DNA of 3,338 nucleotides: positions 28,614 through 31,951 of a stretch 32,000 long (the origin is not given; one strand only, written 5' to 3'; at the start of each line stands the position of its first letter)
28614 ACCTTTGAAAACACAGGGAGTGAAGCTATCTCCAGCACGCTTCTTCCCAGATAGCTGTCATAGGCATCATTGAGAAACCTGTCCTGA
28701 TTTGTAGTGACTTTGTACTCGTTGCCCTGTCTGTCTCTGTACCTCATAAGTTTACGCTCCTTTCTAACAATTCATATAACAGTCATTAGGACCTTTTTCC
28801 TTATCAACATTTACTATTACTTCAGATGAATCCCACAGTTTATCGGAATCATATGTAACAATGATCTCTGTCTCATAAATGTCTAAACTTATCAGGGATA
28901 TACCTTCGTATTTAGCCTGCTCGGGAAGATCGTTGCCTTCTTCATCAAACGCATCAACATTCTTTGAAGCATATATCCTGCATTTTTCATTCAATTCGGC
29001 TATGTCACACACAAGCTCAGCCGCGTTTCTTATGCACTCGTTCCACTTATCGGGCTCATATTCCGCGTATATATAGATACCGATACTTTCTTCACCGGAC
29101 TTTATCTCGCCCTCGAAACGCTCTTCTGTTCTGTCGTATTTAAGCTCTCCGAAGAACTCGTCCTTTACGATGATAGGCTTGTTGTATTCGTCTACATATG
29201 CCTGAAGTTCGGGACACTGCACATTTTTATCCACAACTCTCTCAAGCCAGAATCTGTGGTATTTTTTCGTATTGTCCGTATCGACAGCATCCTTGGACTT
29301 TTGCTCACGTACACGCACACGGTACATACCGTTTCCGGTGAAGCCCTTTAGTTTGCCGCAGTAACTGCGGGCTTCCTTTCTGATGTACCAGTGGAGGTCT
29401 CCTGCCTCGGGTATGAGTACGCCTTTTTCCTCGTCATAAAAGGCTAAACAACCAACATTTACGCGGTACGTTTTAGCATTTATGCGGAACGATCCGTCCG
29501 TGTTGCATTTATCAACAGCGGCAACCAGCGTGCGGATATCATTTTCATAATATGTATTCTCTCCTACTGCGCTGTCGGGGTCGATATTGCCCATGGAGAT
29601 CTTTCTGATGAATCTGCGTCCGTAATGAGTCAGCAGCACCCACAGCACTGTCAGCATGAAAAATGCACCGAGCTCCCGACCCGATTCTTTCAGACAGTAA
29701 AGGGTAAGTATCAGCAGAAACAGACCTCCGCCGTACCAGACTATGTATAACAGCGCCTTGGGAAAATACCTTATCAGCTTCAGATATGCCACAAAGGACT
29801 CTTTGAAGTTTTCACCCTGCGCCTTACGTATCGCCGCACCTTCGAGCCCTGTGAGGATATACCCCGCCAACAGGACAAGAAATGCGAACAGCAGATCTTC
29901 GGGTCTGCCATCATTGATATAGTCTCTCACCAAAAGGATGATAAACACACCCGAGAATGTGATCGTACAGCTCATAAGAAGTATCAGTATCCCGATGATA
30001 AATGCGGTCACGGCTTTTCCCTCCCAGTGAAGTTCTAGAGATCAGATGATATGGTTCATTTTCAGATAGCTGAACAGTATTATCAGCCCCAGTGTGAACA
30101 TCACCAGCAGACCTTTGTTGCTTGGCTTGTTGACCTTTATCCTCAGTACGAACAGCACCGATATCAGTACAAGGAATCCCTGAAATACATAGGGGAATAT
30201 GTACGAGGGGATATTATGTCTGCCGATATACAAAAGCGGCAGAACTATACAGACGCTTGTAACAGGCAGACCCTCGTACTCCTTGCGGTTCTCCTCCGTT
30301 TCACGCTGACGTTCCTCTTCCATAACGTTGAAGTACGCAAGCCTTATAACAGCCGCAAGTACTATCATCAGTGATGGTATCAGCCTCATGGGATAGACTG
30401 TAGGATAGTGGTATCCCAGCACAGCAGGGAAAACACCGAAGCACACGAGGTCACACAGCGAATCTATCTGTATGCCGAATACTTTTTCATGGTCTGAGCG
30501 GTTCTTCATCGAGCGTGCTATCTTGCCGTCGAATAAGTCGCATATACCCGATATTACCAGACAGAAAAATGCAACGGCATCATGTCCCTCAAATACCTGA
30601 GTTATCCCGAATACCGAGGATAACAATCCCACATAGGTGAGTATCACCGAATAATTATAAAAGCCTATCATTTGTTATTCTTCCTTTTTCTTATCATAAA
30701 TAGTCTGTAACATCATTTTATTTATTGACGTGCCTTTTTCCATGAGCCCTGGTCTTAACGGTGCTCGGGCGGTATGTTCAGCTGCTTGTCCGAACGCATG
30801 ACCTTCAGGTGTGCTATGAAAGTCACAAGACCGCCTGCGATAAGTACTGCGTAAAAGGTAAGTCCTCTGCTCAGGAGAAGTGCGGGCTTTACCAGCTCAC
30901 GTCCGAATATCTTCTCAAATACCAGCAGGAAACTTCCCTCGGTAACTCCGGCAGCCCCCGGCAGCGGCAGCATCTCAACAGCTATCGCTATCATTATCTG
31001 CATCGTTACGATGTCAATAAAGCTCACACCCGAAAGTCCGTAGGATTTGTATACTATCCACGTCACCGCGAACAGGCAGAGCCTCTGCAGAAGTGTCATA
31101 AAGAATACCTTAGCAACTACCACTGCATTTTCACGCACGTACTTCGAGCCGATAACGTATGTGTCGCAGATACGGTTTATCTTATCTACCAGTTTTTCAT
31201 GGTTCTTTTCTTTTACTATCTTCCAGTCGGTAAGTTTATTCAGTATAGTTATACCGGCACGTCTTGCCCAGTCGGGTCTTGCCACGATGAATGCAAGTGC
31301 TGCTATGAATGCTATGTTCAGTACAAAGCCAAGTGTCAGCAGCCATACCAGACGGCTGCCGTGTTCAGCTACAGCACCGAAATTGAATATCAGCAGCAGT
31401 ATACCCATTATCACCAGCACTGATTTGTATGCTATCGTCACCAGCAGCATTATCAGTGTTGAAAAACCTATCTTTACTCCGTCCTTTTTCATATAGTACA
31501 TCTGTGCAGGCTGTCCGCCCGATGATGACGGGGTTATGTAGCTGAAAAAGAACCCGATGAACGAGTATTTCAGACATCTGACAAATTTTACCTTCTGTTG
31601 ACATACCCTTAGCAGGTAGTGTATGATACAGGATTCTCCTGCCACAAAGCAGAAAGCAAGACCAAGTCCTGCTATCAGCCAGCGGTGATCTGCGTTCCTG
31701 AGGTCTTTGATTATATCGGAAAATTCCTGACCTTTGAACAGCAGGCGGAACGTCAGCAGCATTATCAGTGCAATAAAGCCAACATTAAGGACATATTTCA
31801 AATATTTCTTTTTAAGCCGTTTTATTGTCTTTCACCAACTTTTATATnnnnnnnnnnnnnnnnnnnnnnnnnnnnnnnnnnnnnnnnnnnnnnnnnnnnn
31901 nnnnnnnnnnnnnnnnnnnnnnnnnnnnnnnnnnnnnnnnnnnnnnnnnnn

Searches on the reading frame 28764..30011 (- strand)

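Call 83: search_protein_families(library=pfam, proteins=[window:28764-30011:-], max_evalue=0.001)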
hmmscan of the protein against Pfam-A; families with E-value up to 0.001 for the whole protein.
window:28764-30011:- (415 aa): 2 families
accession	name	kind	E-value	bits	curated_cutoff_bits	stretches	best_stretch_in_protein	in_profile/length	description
PF22886.1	DUF7021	-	2.6e-14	53.6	27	1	155-276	9-123/123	Domain of unknown function (DUF7021)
PF10020.14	DUF2262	-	1.8e-08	35.4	29.8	1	284-410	1-139/142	Uncharacterized protein conserved in bacteria (DUF2262)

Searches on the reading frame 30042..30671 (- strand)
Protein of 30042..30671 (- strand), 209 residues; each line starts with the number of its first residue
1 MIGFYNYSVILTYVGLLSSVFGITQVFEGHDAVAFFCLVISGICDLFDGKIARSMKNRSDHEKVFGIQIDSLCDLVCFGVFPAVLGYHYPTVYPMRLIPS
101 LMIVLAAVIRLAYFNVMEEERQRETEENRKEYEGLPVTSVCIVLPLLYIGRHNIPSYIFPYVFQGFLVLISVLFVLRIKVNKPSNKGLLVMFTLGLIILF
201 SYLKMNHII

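Call 83: search_protein_families(library=pfam, proteins=[window:30042-30671:-], max_evalue=0.001)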
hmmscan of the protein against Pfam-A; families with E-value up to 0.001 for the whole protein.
window:30042-30671:- (209 aa): 1 family
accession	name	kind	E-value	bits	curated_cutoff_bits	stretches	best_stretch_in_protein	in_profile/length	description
PF01066.26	CDP-OH_P_transf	-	4.5e-15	56.8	22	1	9-173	5-148/152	CDP-alcohol phosphatidyltransferase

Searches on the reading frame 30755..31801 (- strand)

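Call 83: search_protein_families(library=pfam, proteins=[window:30755-31801:-], max_evalue=0.001)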
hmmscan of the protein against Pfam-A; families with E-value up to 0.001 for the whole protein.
window:30755-31801:- (348 aa): 1 family
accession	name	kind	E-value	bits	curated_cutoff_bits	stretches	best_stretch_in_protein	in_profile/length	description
PF03706.18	LPG_synthase_TM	-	2.8e-45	155.5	33.4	1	6-323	4-302/302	Lysylphosphatidylglycerol synthase TM region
